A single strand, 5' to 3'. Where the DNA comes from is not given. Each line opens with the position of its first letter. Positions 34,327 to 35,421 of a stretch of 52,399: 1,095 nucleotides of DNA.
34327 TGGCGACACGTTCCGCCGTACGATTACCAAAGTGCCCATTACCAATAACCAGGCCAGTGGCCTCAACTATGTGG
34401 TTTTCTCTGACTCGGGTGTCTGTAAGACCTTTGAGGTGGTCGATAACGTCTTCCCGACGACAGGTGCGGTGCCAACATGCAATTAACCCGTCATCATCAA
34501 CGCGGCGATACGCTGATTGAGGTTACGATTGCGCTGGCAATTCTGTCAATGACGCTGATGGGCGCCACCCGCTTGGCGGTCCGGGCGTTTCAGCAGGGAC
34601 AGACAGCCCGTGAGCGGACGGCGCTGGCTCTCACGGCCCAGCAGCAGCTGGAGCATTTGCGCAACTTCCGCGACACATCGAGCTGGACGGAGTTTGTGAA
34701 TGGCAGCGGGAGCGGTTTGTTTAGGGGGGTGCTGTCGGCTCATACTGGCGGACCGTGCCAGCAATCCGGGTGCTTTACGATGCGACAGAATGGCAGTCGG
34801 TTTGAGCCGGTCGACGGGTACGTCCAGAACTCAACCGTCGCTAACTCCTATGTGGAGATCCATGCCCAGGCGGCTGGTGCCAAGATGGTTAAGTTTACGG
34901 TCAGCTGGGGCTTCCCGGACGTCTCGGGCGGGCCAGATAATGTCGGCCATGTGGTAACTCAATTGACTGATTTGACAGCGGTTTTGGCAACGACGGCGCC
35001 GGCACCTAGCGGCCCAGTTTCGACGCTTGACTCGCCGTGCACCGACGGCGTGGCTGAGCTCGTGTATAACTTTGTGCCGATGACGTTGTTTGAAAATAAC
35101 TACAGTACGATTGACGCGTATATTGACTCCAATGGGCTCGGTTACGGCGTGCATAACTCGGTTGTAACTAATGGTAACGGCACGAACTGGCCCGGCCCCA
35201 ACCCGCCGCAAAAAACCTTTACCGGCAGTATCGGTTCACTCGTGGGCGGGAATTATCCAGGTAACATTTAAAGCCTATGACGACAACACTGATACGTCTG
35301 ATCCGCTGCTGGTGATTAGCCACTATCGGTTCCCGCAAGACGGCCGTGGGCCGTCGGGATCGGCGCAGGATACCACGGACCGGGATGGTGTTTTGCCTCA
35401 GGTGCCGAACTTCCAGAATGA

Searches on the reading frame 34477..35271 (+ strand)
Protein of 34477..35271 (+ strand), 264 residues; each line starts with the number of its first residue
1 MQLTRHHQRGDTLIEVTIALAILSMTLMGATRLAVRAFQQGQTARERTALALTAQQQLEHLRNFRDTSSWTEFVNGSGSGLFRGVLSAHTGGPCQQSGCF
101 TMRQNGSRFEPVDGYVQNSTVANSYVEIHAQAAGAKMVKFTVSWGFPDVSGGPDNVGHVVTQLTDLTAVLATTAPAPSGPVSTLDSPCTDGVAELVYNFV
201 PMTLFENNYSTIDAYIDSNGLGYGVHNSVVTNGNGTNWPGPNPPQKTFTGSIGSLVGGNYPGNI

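Call 57: search_protein_families(library=pfam, max_evalue=0.001, proteins=[window:34477-35271:+])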
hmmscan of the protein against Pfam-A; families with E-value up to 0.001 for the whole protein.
window:34477-35271:+ (264 aa): 1 family
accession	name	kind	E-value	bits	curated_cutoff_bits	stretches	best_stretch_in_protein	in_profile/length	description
PF07963.17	N_methyl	-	5.6e-05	23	21.2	1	6-30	2-26/27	Prokaryotic N-terminal methylation motif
